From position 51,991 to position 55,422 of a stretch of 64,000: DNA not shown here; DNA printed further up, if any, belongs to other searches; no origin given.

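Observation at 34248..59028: Coherent Gram-positive-style beta-1,3/1,6-glucan (laminarin-like) utilisation locus of about 25 kb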

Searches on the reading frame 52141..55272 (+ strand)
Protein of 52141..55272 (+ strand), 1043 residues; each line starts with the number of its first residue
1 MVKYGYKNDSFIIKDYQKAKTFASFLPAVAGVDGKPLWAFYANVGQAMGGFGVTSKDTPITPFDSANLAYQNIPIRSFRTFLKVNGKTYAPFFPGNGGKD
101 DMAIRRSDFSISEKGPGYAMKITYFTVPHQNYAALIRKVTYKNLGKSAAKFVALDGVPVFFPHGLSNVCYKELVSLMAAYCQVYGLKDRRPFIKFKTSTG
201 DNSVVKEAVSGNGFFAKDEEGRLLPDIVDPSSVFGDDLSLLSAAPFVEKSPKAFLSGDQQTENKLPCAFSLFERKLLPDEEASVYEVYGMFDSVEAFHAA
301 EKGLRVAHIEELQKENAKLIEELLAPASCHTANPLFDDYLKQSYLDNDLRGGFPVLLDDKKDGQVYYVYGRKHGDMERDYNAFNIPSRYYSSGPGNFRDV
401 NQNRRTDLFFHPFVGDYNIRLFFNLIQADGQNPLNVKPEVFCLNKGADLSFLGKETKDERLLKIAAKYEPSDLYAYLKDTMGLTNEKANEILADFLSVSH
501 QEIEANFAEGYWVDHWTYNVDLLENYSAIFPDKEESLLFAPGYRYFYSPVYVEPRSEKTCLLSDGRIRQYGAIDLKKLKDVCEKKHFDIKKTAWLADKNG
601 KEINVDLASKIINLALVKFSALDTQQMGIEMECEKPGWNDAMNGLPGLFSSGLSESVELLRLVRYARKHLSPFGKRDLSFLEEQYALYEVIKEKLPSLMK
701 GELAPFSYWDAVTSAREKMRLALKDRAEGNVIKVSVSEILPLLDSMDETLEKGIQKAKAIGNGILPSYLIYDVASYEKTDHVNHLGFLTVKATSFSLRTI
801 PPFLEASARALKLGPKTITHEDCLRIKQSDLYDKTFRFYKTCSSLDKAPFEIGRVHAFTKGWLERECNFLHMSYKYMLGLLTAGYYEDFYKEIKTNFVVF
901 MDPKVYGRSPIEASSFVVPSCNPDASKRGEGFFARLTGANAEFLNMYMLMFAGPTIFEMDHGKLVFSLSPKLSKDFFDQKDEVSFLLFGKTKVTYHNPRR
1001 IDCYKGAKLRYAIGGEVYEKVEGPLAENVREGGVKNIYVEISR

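Call 4: search_protein_families(library=pfam, proteins=[window:52141-55272:+], max_evalue=0.01)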
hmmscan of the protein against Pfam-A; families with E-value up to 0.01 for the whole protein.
window:52141-55272:+ (1043 aa): 0 families

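Call 6: search_solved_structures(query=window:52141-55272:+, max_evalue=1, show_alignments=1)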
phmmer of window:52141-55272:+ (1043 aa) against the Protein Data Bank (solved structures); distinct sequences matched with E-value up to 1: 6.
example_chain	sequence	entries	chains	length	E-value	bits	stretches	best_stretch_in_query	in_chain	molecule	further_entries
9qqk_A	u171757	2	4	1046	2.9e-198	664.4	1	7-1040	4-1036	gh161 phosphorylase | GH161A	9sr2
9h8v_A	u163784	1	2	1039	8.9e-197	659.5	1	10-1040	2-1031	Cellobiose phosphorylase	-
6hq6_A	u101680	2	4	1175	5.3e-06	27.9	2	369-441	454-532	Bacterial beta-1,3-oligosaccharide phosphorylase | Beta-1,3-oligosaccharide phosphorylase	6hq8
8txu_B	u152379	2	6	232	0.22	12.6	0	477-539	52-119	Hemagglutinin HA2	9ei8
6wf0_B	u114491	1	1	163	0.81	10.7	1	477-539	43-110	Hemagglutinin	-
7kc1_B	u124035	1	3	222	0.85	10.6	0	477-539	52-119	Fusion protein of Hemagglutinin and Envelope glycoprotein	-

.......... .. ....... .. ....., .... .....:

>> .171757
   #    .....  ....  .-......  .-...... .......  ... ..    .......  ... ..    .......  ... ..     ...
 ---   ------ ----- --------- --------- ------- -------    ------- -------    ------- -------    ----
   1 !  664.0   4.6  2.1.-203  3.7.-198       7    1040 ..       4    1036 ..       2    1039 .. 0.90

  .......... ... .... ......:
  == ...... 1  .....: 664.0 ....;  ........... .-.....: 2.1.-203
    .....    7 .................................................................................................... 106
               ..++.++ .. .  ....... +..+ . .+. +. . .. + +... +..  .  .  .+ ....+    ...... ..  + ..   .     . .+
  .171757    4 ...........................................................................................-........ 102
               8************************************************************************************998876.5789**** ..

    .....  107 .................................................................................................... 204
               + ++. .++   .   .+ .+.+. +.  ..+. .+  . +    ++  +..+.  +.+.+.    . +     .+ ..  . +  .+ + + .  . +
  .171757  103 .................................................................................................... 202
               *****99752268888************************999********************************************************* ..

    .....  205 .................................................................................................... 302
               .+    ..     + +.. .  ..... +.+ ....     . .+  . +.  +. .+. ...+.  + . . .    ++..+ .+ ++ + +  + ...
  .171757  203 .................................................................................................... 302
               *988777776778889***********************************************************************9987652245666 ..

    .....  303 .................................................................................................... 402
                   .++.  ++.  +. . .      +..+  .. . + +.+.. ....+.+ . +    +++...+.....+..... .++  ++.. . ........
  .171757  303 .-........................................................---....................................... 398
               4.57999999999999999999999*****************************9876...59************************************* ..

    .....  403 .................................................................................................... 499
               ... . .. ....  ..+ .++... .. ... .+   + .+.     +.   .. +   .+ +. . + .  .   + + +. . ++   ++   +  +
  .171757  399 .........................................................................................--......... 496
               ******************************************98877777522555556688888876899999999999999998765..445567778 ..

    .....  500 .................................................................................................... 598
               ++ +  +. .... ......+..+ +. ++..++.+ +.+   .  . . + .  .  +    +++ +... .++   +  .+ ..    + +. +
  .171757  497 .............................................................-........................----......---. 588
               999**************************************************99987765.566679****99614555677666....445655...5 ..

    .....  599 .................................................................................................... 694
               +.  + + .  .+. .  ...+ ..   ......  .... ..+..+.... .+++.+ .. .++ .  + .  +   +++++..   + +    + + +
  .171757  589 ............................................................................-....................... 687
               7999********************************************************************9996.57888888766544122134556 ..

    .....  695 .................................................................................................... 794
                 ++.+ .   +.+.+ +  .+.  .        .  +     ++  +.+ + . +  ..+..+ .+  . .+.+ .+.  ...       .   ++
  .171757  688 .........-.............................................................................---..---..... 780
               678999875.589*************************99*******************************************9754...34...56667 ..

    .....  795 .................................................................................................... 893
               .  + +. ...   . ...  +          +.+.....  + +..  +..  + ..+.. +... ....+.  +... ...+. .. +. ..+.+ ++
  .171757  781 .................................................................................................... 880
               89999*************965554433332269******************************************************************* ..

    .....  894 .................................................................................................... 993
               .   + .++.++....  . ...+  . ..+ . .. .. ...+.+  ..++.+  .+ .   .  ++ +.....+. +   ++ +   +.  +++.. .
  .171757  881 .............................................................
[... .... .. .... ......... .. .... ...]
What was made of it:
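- On GH161 (beta-1,3-glucan phosphorylase, clan GH-Q): 9qqk 'GH161A' 2.9e-198 over residues 7-1040; 9h8v 8.9e-197; GH149 6hq6 only 5e-6; no GH94 hit (call 6). Segments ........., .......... (9qqk: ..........) and LHMSYKY (9qqk: LHMEYKY) are conserved in the alignment (call 6).
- Checked: It aligns end to end with solved GH161 phosphorylases (9qqk 2.9e-198, 9h8v 8.9e-197) and weakly with GH149 (6hq6 5e-6) (call 6).
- Tried and rejected: The first was resolved by a PDB sequence search (call 6); the second stayed unassigned.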

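Call 11: search_protein_families(library=ncbifam, proteins=[window:52141-55272:+], max_evalue=0.01)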
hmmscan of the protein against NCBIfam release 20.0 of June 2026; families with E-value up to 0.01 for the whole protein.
window:52141-55272:+ (1043 aa): 1 family
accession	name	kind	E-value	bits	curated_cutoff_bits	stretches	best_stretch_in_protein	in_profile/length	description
NF058639.1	GH149_beta_1_3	equivalog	2.8e-15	55.1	1150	1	510-771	514-775/1134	1,3-beta-D-glucan phosphorylase, GH149 family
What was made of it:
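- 52141..55272 (+): 1043-aa cytoplasmic GH161 beta-1,3-glucan phosphorylase. PDB 9qqk 2.9e-198 and 9h8v 8.9e-197 over the full length; GH149 6hq6 5e-6 (call 6); NCBIfam GH149 model 2.8e-15, below cut-off (call 11)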

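Call 12: find_encoding_contigs(protein=window:52141-55272:+, flank=10000, max_places=6)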
Protein window:52141-55272:+ (1043 aa): 6 contigs read that carry it; 4 places shown.
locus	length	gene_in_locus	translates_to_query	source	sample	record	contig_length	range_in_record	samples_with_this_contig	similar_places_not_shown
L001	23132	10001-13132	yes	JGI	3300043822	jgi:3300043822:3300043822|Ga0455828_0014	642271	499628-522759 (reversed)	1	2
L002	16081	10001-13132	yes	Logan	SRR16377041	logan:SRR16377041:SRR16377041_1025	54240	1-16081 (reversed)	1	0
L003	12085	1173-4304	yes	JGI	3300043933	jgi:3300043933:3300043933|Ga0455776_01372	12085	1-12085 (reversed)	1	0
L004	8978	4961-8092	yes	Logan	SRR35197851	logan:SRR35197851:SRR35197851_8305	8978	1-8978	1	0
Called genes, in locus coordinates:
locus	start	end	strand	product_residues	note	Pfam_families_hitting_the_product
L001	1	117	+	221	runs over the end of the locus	-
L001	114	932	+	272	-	-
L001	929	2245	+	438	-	PF14587:Glyco_hydr_30_2 (faint), PF02055:Glyco_hydro_30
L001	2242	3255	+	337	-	PF00356:LacI, PF00532:Peripla_BP_1, PF13407:Peripla_BP_4 (weak), PF13377:Peripla_BP_3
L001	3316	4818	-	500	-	PF00722:Glyco_hydro_16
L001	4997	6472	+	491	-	PF01547:SBP_bac_1, PF13531:SBP_bac_11 (faint)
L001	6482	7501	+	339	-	PF00528:BPD_transp_1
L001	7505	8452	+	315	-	PF00528:BPD_transp_1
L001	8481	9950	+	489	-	-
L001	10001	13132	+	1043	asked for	-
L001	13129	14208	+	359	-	-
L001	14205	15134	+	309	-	PF03935:SKN1_KRE6_Sbg1, PF00722:Glyco_hydro_16, PF26113:GH16_XgeA (weak)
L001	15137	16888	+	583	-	PF13304:AAA_21 (faint), PF00005:ABC_tran, PF17912:OB_MalK (faint), PF08402:TOBE_2 (weak)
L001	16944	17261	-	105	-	-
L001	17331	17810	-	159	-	PF06414:Zeta_toxin (faint), PF08433:KTI12, PF13238:AAA_18 (weak), PF13671:AAA_33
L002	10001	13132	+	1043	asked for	-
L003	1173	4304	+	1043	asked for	-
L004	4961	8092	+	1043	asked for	-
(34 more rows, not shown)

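Call 23: find_related_loci(query=window:52141-55272:+, collection=genome_contigs, flank=10000)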
Query window:52141-55272:+ (1043 aa) in genome_contigs; peptide patterns used: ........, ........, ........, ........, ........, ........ (x = any residue, [..] = any of these).
258 stretches matched a pattern; 238 encode a relative of the query (tblastn E <= 1e-3); the best 80 are kept; 80 distinct loci.
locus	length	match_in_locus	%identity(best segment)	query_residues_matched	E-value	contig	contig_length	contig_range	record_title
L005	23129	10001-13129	89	1-1043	0e+0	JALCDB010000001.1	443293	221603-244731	MAG: Bacilli bacterium isolate UW_MP_BACIL4_1 Ga0455798_00010, whole genome shotgun sequence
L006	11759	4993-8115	61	1-1043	0e+0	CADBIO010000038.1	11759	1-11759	MAG: uncultured Erysipelotrichaceae bacterium isolate RUG14006 genome assembly, contig: RUG14006_asm_38, whole genome sh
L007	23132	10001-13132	60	1-1043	0e+0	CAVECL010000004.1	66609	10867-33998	Parasutterella excrementihominis isolate H07647-L1_cleanbin_000019 genome assembly, contig: Spades_H07647-L1_contig_182,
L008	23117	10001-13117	60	1-1041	0e+0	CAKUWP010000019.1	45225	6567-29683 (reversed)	MAG: uncultured Bacilli bacterium isolate REFINED_METABAT215_TOP10_CONTIGS_1500_ASSEMBLY_K77_MERGED__Nepal_MoBio_Fiber-H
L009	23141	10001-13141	59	1-1043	0e+0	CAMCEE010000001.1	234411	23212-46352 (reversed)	MAG: uncultured Bacillales bacterium isolate SRR17382102_bin.45_metaWRAP_v1.3_MAG genome assembly, contig: ERZ10544608.1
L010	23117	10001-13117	60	1-1041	0e+0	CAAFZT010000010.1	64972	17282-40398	MAG TPA_asm: Bacilli bacterium, isolate HGM10921, WGS project CAAFZT010000000 data, contig: SRS475990_118_k119_45557, wh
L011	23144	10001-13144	60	1-1043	0e+0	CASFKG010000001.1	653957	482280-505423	uncultured bacterium isolate A73_L2_314314_idba_bin.126 genome assembly, contig: A73_L2_314314_idba_bin.126.fa_scaffold_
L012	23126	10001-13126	60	1-1040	0e+0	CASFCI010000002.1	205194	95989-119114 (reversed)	uncultured bacterium isolate O31_L3_395395_idba_bin.38 genome assembly, contig: O31_L3_395395_idba_bin.38.fa_scaffold_8,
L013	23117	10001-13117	58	1-1041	0e+0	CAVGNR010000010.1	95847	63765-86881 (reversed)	Escherichia coli isolate H07629-L1_cleanbin_000009 genome assembly, contig: Spades_H07629-L1_contig_103, whole genome sh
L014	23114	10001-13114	57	1-1041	0e+0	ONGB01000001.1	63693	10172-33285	uncultured Erysipelotrichaceae bacterium isolate RUG275 genome assembly, contig: scaffold_361, whole genome shotgun sequ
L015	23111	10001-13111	58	1-1041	0e+0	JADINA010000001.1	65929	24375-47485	MAG: Candidatus Alloenteromonas pullistercoris isolate 17113 E1M07__C10864_L65959_SRR9113726, whole genome shotgun seque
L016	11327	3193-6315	59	1-1041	0e+0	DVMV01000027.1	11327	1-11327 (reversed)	MAG TPA_asm: Candidatus Alloenteromonas pullicola isolate ChiGjej1B1-22543 ChiGjej1B1M5__C448382_L11327_SRR6323428, whol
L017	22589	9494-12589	56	1-1041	0e+0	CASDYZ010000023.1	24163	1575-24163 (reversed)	uncultured bacterium isolate CO.B40.metabat-bins.178 genome assembly, contig: CO.B40.metabat-bins.178.fa_k141_8758651, w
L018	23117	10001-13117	58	1-1041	0e+0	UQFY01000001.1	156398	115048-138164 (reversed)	uncultured Mollicutes bacterium isolate UMGS237 genome assembly, contig: NODE_12_length_156398_cov_6.495289, whole genom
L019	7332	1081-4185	55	1-1041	0e+0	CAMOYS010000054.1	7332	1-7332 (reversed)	MAG: uncultured Bacillales bacterium isolate SRR873601_bin.169_metaWRAP_v1.3_MAG genome assembly, contig: NODE_33526_len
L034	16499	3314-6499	40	1-1043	0e+0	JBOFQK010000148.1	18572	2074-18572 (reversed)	MAG: Culicoidibacterales bacterium isolate WFFMC_MAG_212 k139_187131_flag=0_multi=79.3661_len=18572, whole genome shotgu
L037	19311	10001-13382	54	1-1043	0e+0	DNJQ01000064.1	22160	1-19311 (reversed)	MAG TPA_asm: Bacillota bacterium isolate UBA9413 contig_17959, whole genome shotgun sequence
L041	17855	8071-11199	61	1-1043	0e+0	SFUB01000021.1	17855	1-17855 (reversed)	MAG: bacterium isolate W1P33.029 Contig1033, whole genome shotgun sequence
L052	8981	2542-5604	39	6-1040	0e+0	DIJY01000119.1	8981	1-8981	MAG TPA_asm: Bacillales bacterium UBA5632 UBA5632_contig_122183, whole genome shotgun sequence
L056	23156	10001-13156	39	2-1043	0e+0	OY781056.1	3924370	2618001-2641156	MAG: uncultured Fusibacter sp. isolate 3bddd0aa-6d80-4a2a-b44a-da585010ac1d genome assembly, chromosome: 1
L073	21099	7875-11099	38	1-1043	0e+0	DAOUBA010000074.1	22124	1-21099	MAG TPA_asm: Anaerolineae bacterium isolate H67_700 k125_408410, whole genome shotgun sequence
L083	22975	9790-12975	35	9-1040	0e+0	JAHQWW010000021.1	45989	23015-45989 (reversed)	MAG: Candidatus Hodarchaeota archaeon isolate WORE3 WOR324_NODE_63_length_45989_cov_4.49251_ID_125, whole genome shotgun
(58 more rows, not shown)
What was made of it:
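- Relatives live in gut and rumen, where cereal glucan is common (call 23).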

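Call 79: list_cluster_members(proteins=[window:52141-55272:+, window:45456-46958:-])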
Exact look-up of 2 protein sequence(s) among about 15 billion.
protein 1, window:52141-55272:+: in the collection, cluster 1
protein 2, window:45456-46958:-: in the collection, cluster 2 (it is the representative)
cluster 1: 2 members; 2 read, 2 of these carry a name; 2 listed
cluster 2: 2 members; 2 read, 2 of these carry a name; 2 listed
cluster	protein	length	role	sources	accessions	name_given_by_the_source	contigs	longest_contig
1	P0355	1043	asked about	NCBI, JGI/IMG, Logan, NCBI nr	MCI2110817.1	MAG: cellobiose phosphorylase [Bacilli bacterium] | hypothetical protein | cellobiose phosphorylase [Bacilli bacterium]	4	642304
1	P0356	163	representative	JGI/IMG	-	hypothetical protein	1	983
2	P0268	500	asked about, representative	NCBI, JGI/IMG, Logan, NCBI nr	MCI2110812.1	MAG: glycoside hydrolase family 16 protein [Bacilli bacterium] | hypothetical protein | glycoside hydrolase family 16 protein [Bacilli bacterium]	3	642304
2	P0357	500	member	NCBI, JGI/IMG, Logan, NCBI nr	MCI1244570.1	MAG: glycoside hydrolase family 16 protein [Bacilli bacterium] | hypothetical protein | glycoside hydrolase family 16 protein [Bacilli bacterium]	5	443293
